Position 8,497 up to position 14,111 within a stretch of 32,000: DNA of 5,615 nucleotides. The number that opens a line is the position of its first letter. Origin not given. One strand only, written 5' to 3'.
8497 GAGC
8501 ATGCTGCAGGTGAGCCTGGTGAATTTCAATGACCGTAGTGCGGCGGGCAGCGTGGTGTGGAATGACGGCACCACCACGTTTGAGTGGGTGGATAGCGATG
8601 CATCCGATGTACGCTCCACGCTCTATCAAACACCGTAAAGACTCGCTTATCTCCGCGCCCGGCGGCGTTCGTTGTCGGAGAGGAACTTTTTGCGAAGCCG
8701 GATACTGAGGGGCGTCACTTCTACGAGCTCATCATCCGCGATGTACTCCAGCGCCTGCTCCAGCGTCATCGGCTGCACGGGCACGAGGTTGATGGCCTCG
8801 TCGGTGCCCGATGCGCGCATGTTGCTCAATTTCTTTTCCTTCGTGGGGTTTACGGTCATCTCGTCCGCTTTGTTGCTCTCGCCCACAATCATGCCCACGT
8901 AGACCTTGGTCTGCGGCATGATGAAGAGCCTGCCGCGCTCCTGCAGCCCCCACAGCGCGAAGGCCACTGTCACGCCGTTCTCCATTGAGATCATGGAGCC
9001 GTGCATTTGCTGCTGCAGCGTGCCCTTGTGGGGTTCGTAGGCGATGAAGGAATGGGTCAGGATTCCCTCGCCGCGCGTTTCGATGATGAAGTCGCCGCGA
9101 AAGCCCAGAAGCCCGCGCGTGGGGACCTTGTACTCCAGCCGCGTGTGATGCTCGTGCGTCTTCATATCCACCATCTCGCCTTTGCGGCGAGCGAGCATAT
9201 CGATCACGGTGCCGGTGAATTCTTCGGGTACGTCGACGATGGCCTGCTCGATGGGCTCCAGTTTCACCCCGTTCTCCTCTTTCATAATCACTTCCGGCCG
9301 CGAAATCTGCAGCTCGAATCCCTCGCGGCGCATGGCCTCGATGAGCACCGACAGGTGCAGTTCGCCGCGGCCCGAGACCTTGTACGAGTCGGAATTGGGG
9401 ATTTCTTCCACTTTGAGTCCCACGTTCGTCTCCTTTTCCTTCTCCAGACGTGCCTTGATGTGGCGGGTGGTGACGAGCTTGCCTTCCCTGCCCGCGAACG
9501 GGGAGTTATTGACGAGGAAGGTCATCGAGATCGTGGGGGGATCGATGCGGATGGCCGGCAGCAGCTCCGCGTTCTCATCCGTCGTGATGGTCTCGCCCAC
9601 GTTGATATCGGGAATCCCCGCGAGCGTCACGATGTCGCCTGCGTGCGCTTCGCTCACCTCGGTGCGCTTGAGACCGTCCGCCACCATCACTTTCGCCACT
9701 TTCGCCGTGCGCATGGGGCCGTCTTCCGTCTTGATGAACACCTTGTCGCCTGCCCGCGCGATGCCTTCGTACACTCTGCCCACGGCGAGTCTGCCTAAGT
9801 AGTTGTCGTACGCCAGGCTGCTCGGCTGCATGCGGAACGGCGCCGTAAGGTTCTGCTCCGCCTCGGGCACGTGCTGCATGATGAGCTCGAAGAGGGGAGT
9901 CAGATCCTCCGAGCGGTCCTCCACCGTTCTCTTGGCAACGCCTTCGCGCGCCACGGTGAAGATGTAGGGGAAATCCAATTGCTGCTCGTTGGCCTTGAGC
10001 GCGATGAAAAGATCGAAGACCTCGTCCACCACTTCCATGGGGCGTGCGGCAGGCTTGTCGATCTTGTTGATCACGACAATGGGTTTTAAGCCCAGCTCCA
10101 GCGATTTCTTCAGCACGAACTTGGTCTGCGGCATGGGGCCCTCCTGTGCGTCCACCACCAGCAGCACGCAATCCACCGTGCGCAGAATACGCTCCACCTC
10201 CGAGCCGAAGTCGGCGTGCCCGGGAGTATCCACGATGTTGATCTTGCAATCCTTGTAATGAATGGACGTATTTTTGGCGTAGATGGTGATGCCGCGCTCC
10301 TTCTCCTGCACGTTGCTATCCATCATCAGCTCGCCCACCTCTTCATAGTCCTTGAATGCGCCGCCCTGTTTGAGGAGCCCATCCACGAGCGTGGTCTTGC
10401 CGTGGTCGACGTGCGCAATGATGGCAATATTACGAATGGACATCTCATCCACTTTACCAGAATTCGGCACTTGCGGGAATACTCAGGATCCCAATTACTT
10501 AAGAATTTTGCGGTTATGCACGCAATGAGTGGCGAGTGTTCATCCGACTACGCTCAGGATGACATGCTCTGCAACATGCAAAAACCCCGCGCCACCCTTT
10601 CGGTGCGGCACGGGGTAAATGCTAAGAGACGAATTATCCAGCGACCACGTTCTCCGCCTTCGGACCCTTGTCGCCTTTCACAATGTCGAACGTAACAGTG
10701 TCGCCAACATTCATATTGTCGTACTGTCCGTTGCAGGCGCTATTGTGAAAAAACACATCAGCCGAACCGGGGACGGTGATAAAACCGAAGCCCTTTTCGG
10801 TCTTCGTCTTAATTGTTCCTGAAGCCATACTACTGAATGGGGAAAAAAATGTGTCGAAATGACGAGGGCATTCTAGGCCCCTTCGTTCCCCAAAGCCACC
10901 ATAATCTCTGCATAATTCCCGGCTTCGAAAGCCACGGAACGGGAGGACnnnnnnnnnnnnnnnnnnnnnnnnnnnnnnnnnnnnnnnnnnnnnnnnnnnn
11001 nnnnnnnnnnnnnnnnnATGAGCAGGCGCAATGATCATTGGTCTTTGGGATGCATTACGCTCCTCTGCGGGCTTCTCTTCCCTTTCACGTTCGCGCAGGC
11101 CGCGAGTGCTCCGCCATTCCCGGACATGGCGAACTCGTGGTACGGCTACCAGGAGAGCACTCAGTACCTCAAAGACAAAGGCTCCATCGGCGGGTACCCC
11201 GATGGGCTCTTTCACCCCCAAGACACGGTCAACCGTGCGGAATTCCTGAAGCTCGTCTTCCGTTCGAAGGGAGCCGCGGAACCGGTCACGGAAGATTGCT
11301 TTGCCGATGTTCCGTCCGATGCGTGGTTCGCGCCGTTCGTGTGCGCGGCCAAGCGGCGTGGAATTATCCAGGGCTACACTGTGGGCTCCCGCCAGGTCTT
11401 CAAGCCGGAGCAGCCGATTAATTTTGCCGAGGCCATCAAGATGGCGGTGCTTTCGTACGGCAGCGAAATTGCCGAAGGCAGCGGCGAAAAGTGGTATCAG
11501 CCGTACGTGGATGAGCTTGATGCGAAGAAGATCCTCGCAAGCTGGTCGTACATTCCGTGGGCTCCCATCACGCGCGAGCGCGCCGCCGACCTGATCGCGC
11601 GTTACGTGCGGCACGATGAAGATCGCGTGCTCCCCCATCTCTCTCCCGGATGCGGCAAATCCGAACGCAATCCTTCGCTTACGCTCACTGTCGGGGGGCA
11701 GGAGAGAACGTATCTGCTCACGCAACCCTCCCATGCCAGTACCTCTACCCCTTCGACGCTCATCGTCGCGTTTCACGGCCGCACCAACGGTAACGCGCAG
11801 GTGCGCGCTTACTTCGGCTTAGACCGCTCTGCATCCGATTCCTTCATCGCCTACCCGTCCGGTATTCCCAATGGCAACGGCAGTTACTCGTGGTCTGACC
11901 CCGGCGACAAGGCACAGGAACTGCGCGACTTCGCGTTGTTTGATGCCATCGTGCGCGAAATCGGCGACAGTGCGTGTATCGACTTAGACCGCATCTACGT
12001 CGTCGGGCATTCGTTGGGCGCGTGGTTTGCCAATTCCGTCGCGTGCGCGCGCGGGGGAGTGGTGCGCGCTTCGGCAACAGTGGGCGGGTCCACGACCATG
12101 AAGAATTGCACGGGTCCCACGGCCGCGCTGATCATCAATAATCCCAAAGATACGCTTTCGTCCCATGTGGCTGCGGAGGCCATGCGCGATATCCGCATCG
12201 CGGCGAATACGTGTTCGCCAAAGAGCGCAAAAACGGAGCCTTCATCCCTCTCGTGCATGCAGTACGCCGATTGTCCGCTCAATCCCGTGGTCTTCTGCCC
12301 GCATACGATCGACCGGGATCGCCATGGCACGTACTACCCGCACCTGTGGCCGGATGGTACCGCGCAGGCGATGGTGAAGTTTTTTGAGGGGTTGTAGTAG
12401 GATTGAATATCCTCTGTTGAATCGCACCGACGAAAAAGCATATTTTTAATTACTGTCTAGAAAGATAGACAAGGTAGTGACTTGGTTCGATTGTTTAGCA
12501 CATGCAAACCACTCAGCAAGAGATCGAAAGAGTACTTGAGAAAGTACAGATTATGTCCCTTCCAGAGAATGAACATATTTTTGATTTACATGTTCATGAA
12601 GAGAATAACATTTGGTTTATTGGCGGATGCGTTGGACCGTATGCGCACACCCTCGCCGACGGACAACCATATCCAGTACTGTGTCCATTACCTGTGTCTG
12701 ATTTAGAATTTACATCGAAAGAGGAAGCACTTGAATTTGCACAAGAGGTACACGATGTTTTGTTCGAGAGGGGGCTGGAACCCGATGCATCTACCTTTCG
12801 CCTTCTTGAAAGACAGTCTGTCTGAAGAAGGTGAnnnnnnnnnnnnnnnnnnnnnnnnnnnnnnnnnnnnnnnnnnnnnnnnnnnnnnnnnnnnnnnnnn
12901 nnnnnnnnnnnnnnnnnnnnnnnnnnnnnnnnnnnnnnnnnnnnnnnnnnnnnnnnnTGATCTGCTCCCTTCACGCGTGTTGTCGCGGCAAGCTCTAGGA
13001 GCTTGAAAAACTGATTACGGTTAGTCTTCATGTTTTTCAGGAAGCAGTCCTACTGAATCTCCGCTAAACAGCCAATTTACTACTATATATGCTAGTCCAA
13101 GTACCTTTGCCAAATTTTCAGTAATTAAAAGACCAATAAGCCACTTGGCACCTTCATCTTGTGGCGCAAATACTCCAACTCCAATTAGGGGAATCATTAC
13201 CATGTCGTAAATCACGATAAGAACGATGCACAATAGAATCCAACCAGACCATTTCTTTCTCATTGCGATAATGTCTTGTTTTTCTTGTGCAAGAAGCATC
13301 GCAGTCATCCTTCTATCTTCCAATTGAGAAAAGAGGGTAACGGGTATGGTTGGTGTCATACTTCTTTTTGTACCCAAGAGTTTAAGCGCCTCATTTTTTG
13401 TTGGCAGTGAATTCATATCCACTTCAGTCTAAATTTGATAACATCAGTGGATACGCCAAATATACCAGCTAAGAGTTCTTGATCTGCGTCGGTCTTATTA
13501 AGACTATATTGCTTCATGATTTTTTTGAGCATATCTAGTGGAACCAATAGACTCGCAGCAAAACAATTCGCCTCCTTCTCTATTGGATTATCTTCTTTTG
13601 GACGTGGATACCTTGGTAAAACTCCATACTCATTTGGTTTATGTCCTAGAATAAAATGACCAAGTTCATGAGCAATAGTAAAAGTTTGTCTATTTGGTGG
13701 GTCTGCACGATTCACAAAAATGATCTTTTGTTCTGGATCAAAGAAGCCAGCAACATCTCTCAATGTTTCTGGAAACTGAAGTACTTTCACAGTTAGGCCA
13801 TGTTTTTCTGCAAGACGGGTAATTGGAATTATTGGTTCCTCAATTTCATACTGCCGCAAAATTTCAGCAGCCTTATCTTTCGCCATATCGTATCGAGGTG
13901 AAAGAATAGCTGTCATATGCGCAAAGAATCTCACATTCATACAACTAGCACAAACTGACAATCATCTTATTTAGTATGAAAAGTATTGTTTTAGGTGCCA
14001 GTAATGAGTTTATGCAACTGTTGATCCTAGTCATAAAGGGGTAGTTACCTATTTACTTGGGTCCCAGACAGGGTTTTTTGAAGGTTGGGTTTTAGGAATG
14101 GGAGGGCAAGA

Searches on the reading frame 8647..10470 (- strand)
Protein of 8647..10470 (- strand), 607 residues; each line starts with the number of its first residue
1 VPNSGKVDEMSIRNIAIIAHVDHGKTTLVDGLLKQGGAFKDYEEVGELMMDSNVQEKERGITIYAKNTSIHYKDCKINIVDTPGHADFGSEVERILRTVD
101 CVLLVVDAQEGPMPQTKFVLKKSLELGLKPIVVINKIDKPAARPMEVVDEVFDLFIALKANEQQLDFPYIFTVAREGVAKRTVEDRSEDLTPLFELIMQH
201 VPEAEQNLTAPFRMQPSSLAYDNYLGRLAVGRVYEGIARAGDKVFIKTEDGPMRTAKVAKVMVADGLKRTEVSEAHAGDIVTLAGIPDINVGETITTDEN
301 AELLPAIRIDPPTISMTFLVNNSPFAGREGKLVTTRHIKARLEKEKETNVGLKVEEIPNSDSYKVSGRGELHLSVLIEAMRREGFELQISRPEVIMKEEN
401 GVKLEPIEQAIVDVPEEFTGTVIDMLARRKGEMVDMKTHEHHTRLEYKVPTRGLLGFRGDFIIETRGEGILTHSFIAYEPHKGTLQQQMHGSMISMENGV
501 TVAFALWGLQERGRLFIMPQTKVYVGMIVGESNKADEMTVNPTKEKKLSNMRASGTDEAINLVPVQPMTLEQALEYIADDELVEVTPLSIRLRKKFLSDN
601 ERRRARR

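Call 20: search_protein_families(library=pfam, proteins=[window:8647-10470:-], max_evalue=0.001)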
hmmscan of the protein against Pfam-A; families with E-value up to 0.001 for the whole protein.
window:8647-10470:- (607 aa): 7 families
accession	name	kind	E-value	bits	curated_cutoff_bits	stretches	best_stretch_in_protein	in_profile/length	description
PF00009.33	GTP_EFTU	-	3.5e-56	190.2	26.5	1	11-202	2-187/188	Elongation factor Tu GTP binding domain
PF21018.2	BipA_C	-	6.9e-46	155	23.8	1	491-598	2-109/110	TypA/BipA C-terminal domain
PF00679.30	EFG_C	-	5.8e-22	78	27.9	1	403-488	2-88/89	Elongation factor G C-terminus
PF03144.31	GTP_EFTU_D2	-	1.8e-11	44.8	30.3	1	226-296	1-73/73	Elongation factor Tu domain 2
PF22042.2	EF-G_D2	-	1.8e-09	38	27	1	221-297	11-83/84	Elongation factor G domain 2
PF01926.29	MMR_HSR1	-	1.3e-07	32.2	21.9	1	15-136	2-113/113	50S ribosome-binding GTPase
PF02421.24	FeoB_N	-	7.8e-05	22.7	27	1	60-176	32-145/156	Ferrous iron transport protein B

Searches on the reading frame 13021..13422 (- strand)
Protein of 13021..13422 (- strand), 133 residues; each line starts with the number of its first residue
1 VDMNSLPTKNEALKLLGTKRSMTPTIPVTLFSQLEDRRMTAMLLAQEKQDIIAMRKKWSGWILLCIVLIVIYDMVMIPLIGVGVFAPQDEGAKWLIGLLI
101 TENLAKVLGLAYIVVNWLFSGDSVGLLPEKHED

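Call 3: search_protein_families(library=pfam, proteins=[window:13021-13422:-], max_evalue=1)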
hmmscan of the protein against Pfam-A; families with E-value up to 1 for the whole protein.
window:13021-13422:- (133 aa): 0 families

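Call 4: search_protein_families(library=padloc, proteins=[window:13021-13422:-], max_evalue=1)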
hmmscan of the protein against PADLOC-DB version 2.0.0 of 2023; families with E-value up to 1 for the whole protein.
window:13021-13422:- (133 aa): 0 families

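Call 5: search_protein_families(library=ncbifam, proteins=[window:13021-13422:-], max_evalue=1)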
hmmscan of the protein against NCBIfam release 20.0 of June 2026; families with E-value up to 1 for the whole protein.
window:13021-13422:- (133 aa): 0 families

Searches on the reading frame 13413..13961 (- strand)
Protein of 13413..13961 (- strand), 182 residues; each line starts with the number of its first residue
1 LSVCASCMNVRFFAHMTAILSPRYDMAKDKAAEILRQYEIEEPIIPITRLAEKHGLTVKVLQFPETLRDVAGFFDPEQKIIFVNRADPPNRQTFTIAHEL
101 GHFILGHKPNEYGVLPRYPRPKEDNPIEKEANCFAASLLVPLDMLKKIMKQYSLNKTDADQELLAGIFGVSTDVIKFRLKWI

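Call 3: search_protein_families(library=pfam, proteins=[window:13413-13961:-], max_evalue=1)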
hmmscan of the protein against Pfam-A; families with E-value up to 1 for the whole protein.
window:13413-13961:- (182 aa): 3 families
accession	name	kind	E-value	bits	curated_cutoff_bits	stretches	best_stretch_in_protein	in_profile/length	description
PF06114.19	Peptidase_M78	-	1.3e-23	83.5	22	1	51-180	1-123/123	IrrE N-terminal-like domain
PF20573.4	DUF6782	-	9.8e-07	28.7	27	1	49-103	49-101/241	Putative metallopeptidase family (DUF6782)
PF13058.12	DUF3920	-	0.00017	22.3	27.3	1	65-139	49-119/126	Protein of unknown function (DUF3920)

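Call 4: search_protein_families(library=padloc, proteins=[window:13413-13961:-], max_evalue=1)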
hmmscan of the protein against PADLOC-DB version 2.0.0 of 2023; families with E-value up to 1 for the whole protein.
window:13413-13961:- (182 aa): 17 families
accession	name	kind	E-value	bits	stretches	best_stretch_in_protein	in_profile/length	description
PDLC04141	capP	-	7.2e-23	79.3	1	26-172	4-143/242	capP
PDLC03947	RmrA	-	3.2e-16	57.1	1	30-155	144-267/383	-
PDLC03954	RmrA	-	2.5e-15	54.3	1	28-155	142-267/380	-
PDLC03949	RmrA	-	1.7e-14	51.5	1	25-151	120-237/363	-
PDLC04776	PDC-M69B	-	5.4e-14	50.5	1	28-158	16-147/272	-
PDLC03946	RmrA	-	7.8e-14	49.2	1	20-151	116-240/357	-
PDLC03944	RmrA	-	8.1e-12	42.9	1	27-154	127-257/384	-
PDLC03945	RmrA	-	8.1e-11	39.7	1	80-178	196-289/394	-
PDLC03943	RmrA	-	1.2e-10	39.1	1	43-158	143-247/370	-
PDLC03953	RmrA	-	1.6e-10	38.7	1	80-154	196-259/373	-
PDLC03952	RmrA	-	1.4e-09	35.3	1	31-146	157-270/395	-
PDLC03948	RmrA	-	1.6e-09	35.2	1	31-154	143-265/397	-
PDLC03955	RmrA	-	3.2e-08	31.2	1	25-147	145-258/371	-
PDLC03950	RmrA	-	2.9e-07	27.8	1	42-147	146-246/369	-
PDLC03951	RmrA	-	7.6e-07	26.4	1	80-155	193-262/400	-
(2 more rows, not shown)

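Call 5: search_protein_families(library=ncbifam, proteins=[window:13413-13961:-], max_evalue=1)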
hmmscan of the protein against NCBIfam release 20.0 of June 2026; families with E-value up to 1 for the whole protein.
window:13413-13961:- (182 aa): 4 families
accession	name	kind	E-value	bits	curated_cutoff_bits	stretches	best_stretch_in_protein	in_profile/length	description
NF052239.1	antitox_spr1629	equivalog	1.1e-09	37.8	335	1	80-160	196-270/377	spr1629 family repressor/antitoxin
NF038139.1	Reg_Aceta_RamB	equivalog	0.00013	20.8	700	1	35-179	169-307/465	acetate metabolism transcriptional regulator RamB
NF038145.1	Hvo_1808_fam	equivalog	0.018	14.3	200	1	69-104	108-145/432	Hvo_1808 family surface protein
NF002854.0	PRK03147.1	subfamily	0.078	12.9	170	1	23-75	120-170/176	thiol-disulfide oxidoreductase ResA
